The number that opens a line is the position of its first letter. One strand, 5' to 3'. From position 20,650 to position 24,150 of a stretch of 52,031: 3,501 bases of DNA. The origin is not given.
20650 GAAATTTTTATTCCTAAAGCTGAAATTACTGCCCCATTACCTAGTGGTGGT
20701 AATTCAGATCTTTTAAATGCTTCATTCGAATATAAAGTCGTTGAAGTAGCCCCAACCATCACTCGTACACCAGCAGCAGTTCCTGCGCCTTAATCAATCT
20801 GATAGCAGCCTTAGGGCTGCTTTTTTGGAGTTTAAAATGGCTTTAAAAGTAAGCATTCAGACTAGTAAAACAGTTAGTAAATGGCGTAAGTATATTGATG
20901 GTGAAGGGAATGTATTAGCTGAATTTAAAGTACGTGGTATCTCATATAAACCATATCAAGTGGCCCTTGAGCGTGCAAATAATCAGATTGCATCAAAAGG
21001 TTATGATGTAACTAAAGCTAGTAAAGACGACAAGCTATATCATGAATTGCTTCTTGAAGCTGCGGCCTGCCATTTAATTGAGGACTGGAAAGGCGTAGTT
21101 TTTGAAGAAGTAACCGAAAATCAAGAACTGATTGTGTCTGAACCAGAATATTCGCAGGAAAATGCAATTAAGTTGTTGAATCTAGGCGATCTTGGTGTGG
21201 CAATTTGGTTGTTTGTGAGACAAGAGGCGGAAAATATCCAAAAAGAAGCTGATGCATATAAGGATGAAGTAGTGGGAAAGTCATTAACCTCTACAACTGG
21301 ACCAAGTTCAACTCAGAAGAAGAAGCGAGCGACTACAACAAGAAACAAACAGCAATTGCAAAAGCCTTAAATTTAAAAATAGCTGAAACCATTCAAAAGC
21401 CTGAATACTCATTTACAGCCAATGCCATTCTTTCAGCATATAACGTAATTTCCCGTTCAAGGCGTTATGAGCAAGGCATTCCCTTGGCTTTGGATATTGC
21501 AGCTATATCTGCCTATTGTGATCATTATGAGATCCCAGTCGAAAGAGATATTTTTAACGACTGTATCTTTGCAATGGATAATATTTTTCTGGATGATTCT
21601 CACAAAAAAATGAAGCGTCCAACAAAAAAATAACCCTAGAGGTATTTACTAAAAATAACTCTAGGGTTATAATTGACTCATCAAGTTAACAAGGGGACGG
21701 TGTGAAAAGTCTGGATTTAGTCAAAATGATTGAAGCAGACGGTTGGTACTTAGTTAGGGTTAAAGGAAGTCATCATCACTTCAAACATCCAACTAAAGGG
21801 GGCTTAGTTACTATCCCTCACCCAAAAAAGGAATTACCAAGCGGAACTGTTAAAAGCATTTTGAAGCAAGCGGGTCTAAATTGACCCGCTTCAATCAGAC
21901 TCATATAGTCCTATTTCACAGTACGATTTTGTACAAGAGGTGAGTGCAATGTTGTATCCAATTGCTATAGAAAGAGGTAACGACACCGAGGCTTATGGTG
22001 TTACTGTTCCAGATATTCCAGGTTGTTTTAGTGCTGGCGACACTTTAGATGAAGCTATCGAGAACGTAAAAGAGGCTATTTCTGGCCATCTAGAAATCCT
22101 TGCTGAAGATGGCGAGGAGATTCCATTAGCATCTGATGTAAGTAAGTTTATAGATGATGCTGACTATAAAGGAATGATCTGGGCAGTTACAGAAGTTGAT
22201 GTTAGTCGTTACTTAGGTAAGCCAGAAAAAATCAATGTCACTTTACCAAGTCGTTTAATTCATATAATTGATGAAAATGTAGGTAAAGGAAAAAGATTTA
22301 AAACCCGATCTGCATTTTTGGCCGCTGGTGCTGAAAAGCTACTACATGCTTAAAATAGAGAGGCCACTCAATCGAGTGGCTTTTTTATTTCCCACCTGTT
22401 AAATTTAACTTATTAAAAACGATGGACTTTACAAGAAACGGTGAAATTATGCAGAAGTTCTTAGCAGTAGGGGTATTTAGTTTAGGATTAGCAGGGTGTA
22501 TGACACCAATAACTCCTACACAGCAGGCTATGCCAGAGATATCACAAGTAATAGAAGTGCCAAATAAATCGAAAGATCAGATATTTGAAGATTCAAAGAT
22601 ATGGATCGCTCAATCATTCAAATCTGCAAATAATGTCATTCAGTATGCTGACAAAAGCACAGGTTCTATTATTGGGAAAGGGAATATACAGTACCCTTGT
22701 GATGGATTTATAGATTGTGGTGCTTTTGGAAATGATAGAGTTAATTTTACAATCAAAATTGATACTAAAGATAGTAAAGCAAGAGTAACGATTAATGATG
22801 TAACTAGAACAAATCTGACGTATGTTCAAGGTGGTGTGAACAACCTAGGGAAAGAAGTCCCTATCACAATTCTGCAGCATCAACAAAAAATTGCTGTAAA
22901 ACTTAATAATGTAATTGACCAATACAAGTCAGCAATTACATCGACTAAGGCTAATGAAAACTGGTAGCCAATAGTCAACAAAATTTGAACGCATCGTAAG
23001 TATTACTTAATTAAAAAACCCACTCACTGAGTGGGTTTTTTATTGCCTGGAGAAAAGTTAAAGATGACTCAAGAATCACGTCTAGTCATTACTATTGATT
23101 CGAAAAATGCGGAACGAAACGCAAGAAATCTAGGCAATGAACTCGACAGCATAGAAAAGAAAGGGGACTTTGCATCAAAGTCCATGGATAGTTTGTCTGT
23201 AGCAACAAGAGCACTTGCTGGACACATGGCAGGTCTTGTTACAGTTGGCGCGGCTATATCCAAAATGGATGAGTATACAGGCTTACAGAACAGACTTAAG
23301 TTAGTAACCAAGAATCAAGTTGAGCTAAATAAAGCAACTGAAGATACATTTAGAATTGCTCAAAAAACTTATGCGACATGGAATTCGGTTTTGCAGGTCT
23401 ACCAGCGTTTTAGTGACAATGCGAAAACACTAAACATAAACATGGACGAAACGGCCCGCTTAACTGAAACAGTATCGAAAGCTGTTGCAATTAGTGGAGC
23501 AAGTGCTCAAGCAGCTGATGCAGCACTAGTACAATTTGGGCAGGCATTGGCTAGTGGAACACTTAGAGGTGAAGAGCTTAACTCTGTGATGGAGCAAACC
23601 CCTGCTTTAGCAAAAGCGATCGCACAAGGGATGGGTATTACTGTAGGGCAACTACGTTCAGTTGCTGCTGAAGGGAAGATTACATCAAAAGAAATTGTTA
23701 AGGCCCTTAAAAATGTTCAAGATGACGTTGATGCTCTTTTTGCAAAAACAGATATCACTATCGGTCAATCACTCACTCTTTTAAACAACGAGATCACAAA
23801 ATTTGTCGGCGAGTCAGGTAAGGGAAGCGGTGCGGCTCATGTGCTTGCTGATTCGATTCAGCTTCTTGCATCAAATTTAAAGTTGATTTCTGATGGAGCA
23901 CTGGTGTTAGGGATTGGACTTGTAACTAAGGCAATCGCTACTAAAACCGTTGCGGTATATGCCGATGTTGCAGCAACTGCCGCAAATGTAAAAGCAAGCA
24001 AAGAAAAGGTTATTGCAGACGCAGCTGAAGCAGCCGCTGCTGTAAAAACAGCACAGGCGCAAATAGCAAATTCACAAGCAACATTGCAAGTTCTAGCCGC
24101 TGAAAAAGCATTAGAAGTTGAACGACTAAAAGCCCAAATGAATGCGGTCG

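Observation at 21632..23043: hicAB toxin-antitoxin plus a lipoprotein inserted between tail chaperone and tape measure, with a promoter buried in a 10-bp perfect inverted repeat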

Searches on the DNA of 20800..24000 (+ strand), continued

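Call 58: search_dna_similar(query=L005:2276-4000:+, collection=phages, mode=near, max_rows=30)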
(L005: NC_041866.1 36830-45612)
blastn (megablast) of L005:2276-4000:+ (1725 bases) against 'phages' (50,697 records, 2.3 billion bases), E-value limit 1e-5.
Records with a match: 35; places in all: 38; records where one place covers at least 80% of the query: 34.
Best place of each record, by identity: >=99% 2; 95-99% 2; 90-95% 22; 80-90% 9.
By first word of the organism name: Acinetobacter 35.
By host as written in the record: Acinetobacter baumannii 15; Acinetobacter sp. 3; Acinetobacter baumannii 703 3; Acinetobacter baumannii YMC/09/02/B1251 2; Acinetobacter baumannii Ab105 2; - 1; Acinetobacter baumannii ATCC 17978 1; Acinetobacter sp. 107 1; and 7 more.
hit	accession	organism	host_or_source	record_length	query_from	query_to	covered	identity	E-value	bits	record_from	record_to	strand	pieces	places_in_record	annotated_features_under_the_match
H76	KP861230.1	Acinetobacter phage YMC11/11/R3177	Acinetobacter sp.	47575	1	1725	100%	100.0%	0e+0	3186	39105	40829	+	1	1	hypothetical protein (x2)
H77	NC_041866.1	Acinetobacter phage YMC11/11/R3177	Acinetobacter sp.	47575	1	1725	100%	100.0%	0e+0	3186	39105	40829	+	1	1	hypothetical protein (x2)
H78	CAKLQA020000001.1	Acinetobacter phage MD-2021a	not known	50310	1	1721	100%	97.7%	0e+0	2963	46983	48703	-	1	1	Uncharacterised protein (x2)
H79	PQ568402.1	Acinetobacter phage PhabP_R1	Acinetobacter baumannii ATCC 17978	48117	1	1721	100%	95.6%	0e+0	2761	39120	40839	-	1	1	tail tube protein | hypothetical protein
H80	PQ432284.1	Acinetobacter phage phi5013-M1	Acinetobacter baumannii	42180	1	1721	100%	93.7%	0e+0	2573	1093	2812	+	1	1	hypothetical protein (x2)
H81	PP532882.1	Acinetobacter phage Abau_Attikon1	Acinetobacter baumannii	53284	1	1725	100%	92.8%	0e+0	2492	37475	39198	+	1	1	hypothetical protein (x3)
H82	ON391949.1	Acinetobacter phage YC#06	Acinetobacter baumannii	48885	1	1721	100%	92.8%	0e+0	2666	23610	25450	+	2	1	hypothetical protein (x3)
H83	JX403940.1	Acinetobacter phage YMC/09/02/B1251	Acinetobacter baumannii YMC/09/02/B1251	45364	1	1721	100%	92.6%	0e+0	2473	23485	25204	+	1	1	hypothetical protein (x2)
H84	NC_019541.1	Acinetobacter phage YMC/09/02/B1251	Acinetobacter baumannii YMC/09/02/B1251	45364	1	1721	100%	92.6%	0e+0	2473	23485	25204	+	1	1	hypothetical protein (x2)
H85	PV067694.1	Acinetobacter phage Acba_23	Acinetobacter sp. 107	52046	1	1724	100%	92.5%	0e+0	2462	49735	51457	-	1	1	hypothetical protein (x2)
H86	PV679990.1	Acinetobacter phage LPAB85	Acinetobacter baumannii LAB7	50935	1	1721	100%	92.6%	0e+0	2468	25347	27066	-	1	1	hypothetical protein (x2)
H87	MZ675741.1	Acinetobacter phage Ab1656-2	Acinetobacter baumannii 1656-2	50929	1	1715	99%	92.7%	0e+0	2468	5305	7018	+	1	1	hypothetical protein (x2)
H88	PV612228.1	Acinetobacter phage LPAB65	Acinetobacter baumannii LAB16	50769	1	1715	99%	92.7%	0e+0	2468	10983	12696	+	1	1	hypothetical protein (x2)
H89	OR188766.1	Acinetobacter phage BUCTT11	Acinetobacter baumannii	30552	1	1721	100%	92.3%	0e+0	2442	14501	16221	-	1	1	tail tube protein | hypothetical protein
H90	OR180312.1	Acinetobacter phage A1626.2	Acinetobacter baumannii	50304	1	1715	99%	92.4%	0e+0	2440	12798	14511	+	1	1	hypothetical protein (x2)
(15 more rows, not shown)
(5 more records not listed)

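Call 59: get_annotated_region(hit=H84, flank=4500)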
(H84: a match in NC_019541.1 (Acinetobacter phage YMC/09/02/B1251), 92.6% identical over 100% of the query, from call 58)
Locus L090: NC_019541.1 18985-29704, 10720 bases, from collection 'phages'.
description: Acinetobacter phage YMC/09/02/B1251_ABA_BP, complete genome.
organism: Acinetobacter phage YMC/09/02/B1251 (NCBI taxid 1221835)
taxonomy: Viruses; Duplodnaviria; Heunggongvirae; Uroviricota; Caudoviricetes; Vieuvirus; Vieuvirus B1251
host: Acinetobacter baumannii YMC/09/02/B1251; source: isolate from sewage sample from a university hospital; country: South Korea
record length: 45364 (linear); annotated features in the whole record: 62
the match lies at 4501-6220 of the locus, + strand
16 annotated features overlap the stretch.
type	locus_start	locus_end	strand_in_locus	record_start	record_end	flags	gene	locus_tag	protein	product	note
CDS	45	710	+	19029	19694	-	-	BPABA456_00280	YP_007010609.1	hypothetical protein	-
CDS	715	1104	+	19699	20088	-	-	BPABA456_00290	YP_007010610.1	head-tail adaptor Ad1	-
CDS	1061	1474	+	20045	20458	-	-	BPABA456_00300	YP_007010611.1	hypothetical protein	-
CDS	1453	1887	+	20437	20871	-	-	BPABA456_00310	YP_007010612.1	hypothetical protein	-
CDS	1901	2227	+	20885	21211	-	-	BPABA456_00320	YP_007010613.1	tail completion or Neck1 protein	-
CDS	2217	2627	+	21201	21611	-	-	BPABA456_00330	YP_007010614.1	tail terminator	-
CDS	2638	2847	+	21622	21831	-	-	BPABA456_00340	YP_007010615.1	hypothetical protein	-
CDS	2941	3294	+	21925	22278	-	-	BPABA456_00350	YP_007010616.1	hypothetical protein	-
CDS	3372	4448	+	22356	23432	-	-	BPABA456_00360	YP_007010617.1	tail fiber protein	-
CDS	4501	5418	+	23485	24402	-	-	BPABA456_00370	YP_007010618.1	hypothetical protein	-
CDS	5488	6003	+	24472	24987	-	-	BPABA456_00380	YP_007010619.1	hypothetical protein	-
CDS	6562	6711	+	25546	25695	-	-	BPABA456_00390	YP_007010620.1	hypothetical protein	-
CDS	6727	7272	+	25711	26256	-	-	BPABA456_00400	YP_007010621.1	acetyltransferase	-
CDS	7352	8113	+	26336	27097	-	-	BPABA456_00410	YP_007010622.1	hypothetical protein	-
CDS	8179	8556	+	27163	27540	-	-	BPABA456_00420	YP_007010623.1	putative lipoprotein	-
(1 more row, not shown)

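Call 79: build_rna_model(alignment_id=A6, structure=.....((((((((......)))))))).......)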
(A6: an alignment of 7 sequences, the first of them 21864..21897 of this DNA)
Model R1 built from alignment A6 (7 sequences, 34 columns); structure: as given.
model positions 34; base pairs 8; branch points 0; effective number of sequences 7; information 1.22 bits per position. Calibrated on 0.2 Mb of random sequence (short: E-values are rough).
structure used (alignment columns):
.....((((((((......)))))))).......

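Call 80: search_with_rna_model(model_id=R1, sources=[window, L002, L003, L004, L005, L006, L007, L008, L009, L010, L011, L012, L013, L014, L015, L017, L018, L019, L020, L021, L022, L023, L024, L025, L026, L028, L029, L030, L031, L032, L033, L034, L035, L036, L037, L038, L039, L040, L041, L042, L043, L044, L045, L046, L047, L048, L049, L050, L051, L052, L053, L054, L055, L056, L057, L059, L060, L061, L062, L063, L064, L065, L066, L067, L071, L075, L076, L089], max_evalue=10, make_alignment=true)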
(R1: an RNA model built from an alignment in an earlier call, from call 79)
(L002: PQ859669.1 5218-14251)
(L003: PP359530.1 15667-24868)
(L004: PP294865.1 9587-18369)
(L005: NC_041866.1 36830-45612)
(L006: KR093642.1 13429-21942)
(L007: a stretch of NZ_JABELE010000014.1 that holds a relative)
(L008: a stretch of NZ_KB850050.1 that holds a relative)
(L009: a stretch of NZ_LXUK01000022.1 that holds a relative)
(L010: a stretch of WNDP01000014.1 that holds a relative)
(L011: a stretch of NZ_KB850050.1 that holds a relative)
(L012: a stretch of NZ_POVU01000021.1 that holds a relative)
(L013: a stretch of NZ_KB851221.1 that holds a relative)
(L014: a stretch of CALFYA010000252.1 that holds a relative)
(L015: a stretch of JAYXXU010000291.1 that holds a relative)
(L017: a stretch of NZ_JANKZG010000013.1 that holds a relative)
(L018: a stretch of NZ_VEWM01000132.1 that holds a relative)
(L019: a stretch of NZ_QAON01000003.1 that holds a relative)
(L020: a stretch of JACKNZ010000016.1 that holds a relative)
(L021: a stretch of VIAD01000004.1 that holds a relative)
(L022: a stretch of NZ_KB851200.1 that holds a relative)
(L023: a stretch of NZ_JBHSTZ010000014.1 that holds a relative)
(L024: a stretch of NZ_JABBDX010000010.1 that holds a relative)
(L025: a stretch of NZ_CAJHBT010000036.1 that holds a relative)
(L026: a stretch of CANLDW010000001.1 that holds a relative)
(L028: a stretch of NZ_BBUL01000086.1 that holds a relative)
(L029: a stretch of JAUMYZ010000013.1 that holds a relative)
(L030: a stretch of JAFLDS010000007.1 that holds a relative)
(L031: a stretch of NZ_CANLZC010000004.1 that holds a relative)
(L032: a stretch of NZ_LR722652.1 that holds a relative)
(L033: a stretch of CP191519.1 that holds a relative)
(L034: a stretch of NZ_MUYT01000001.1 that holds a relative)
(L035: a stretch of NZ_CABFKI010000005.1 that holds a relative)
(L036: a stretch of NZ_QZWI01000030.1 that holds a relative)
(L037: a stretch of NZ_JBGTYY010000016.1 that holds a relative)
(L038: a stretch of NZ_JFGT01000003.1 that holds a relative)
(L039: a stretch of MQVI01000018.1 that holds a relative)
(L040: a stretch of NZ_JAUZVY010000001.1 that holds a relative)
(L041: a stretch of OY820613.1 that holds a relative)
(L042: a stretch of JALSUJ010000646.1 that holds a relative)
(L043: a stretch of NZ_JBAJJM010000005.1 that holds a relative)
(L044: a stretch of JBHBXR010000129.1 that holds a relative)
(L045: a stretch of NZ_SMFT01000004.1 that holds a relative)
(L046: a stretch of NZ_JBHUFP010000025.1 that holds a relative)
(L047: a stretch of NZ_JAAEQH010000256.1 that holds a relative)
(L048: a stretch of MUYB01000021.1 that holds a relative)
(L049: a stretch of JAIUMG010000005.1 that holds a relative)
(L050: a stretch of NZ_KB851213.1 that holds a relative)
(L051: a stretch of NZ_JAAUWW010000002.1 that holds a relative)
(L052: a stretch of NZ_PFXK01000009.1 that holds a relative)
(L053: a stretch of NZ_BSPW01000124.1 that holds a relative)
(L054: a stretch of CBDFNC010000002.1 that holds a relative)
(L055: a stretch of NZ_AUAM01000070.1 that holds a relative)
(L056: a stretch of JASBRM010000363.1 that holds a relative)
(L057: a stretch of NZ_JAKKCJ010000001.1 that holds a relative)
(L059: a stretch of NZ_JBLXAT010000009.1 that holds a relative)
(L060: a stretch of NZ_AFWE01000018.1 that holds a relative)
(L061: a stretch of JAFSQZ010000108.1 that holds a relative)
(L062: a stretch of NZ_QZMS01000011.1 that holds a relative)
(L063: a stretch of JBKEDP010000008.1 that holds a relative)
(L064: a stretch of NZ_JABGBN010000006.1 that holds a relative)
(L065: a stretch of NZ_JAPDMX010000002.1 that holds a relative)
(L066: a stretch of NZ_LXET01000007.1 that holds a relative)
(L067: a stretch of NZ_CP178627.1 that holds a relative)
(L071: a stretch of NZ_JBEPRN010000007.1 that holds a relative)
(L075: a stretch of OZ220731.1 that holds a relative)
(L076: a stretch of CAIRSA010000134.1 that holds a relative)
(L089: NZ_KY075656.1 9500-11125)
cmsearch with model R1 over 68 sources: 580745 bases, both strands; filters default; matches with E-value up to 10: 64.
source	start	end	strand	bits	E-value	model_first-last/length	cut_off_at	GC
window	21864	21897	+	54.1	5.8e-14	1-34/34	no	0.47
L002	4066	4099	+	54.1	5.8e-14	1-34/34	no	0.47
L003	4066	4099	+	53.4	9.7e-14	1-34/34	no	0.5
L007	3916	3949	+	53.4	9.7e-14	1-34/34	no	0.5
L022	3916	3949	+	52.1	2.7e-13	1-34/34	no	0.53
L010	3938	3971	+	50.6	8.3e-13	1-34/34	no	0.56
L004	4267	4300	+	48.9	3.1e-12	1-34/34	no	0.5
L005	4267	4300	+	48.9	3.1e-12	1-34/34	no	0.5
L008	3894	3927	+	47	1.3e-11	1-34/34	no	0.41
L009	3894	3927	+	47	1.3e-11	1-34/34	no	0.41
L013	3931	3964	+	41.5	8.3e-10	1-34/34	no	0.41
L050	3931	3964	+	41.5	8.3e-10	1-34/34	no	0.41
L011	3893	3926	+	41.3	1e-09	1-34/34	no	0.38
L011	3891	3924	-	30.4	3.9e-06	1-34/34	no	0.38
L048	3953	3987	+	30.1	4.9e-06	1-34/34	no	0.46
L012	3931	3964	+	29.4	8.4e-06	1-34/34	no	0.41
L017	3938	3970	+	28.6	1.6e-05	1-34/34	no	0.39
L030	3942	3976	+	25.3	0.00019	1-34/34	no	0.6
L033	3955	3987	+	24.8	0.00028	1-34/34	no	0.45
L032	3955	3987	+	24.1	0.00047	1-34/34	no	0.39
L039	3955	3989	+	23.5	0.00077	1-34/34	no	0.4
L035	3954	3988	+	22.1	0.0021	1-34/34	no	0.46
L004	4265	4297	-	21.5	0.0033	1-34/34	no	0.45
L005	4265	4297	-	21.5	0.0033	1-34/34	no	0.45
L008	3892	3924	-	20.1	0.0099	1-34/34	no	0.39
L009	3892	3924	-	20.1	0.0099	1-34/34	no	0.39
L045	3933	3966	+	19.5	0.015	1-34/34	no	0.41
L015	553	587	+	19.1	0.022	1-34/34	no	0.43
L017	3936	3965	-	17.1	0.095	1-34/34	no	0.33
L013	7709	7737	+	16.8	0.13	1-34/34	no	0.31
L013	7707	7735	-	16.2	0.19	1-34/34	no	0.31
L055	2174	2206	+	16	0.22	1-34/34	no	0.55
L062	3944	3975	+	15.9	0.24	1-34/34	no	0.5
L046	3954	3985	+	15.4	0.35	1-34/34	no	0.47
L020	3948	3984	+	15.4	0.36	1-34/34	no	0.46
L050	5369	5389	+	15.1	0.44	1-34/34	no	0.52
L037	8308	8371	-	14.3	0.79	1-34/34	no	0.33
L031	3934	3966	+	14.3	0.79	1-34/34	no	0.58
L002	4064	4093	-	14.3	0.82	5-34/34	no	0.5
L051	3921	3941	+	14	1.1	1-34/34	no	0.52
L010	3936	3965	-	13.8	1.2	5-34/34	no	0.53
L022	3914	3943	-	13.8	1.2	5-34/34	no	0.57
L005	5577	5621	-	13.7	1.3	1-34/34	no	0.4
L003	4064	4093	-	13.3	1.7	5-34/34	no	0.53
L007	3914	3943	-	13.3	1.7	5-34/34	no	0.53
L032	4017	4080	-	13.3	1.8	1-34/34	no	0.45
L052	3921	3941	+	13.2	1.9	1-34/34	no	0.52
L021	3943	3979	+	13.2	1.9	1-34/34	no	0.54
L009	4655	4683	+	13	2.1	1-34/34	no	0.38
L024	3944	3964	+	13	2.3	1-34/34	no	0.48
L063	3926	3946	+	13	2.3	1-34/34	no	0.33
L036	3955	3987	+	12.9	2.4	1-34/34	no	0.39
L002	6026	6082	+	12.6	2.9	1-34/34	no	0.44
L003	6194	6250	+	12.6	2.9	1-34/34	no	0.46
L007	6044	6100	+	12.6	2.9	1-34/34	no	0.46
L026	3933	3968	+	12.3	3.7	1-34/34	no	0.39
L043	71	105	+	12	4.7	1-34/34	no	0.43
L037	86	120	+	11.7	5.7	1-34/34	no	0.43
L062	3516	3575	+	11.3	8.2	1-34/34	no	0.55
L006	4127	4167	+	11.2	8.7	1-34/34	no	0.37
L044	3955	3975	+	11.1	9.2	1-34/34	no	0.48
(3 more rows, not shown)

Alignment A7: 64 matches aligned to the model, 80 columns, each read 5' to 3' on its own strand. Consensus structure (alignment columns), stored with it:
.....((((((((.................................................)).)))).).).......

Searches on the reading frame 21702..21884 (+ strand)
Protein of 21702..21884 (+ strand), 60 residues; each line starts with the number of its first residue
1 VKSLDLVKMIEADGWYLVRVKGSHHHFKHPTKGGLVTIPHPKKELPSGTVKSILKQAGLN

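Call 3: search_protein_families(library=pfam, proteins=[window:21702-21884:+], max_evalue=0.01)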
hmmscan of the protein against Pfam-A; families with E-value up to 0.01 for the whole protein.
window:21702-21884:+ (60 aa): 1 family
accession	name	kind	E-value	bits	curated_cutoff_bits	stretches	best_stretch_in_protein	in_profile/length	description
PF07927.17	HicA_toxin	-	1.2e-25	89.8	27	1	5-59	3-58/58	HicA toxin of bacterial toxin-antitoxin,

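Call 7: search_protein_families(library=phrogs, proteins=[window:21702-21884:+], max_evalue=0.001)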
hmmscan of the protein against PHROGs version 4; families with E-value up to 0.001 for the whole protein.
window:21702-21884:+ (60 aa): 2 families
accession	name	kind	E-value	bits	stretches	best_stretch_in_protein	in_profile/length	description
phrog_353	-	moron, auxiliary metabolic gene and host takeover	3.3e-27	95.3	1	1-60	5-66/73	toxin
phrog_38117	-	unknown function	1.1e-25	91.2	1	1-59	81-139/139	-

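Call 29: search_solved_structures(query=window:21702-21884:+, max_evalue=0.01, show_alignments=2)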
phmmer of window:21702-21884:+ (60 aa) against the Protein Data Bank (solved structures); distinct sequences matched with E-value up to 0.01: 5.
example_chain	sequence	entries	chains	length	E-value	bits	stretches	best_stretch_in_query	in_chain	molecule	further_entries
4c26_A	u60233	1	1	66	2.8e-24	86.8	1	1-59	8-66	HICA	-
6g26_E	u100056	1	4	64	4.7e-24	86.1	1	3-59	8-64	HicA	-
9svk_A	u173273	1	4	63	6.1e-07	32.4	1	10-59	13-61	Toxin-antitoxin system, toxin component, HicA family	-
1whz_A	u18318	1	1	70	9.6e-06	28.6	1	14-59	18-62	Hypothetical protein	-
4p78_C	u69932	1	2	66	0.00028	24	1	1-59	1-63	HicA3 Toxin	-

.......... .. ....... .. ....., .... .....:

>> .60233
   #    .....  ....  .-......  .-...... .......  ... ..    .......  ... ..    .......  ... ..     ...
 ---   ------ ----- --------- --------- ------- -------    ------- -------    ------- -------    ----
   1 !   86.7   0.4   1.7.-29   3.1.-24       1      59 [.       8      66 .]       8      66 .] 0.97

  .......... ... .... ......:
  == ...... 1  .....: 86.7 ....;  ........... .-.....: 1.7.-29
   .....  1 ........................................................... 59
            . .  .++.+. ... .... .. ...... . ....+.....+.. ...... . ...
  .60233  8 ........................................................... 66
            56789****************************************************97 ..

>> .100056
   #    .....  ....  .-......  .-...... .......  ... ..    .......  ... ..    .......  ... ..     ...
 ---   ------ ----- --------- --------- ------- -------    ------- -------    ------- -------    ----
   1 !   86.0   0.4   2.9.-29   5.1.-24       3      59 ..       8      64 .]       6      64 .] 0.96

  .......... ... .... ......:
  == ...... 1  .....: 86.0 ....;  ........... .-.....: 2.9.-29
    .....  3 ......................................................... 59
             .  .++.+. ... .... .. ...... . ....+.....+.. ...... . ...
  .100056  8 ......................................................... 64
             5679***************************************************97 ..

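Call 61: search_protein_families(library=padloc, proteins=[window:21702-21884:+], max_evalue=0.01)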
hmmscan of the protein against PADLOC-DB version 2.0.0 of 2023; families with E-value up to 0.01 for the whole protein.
window:21702-21884:+ (60 aa): 0 families
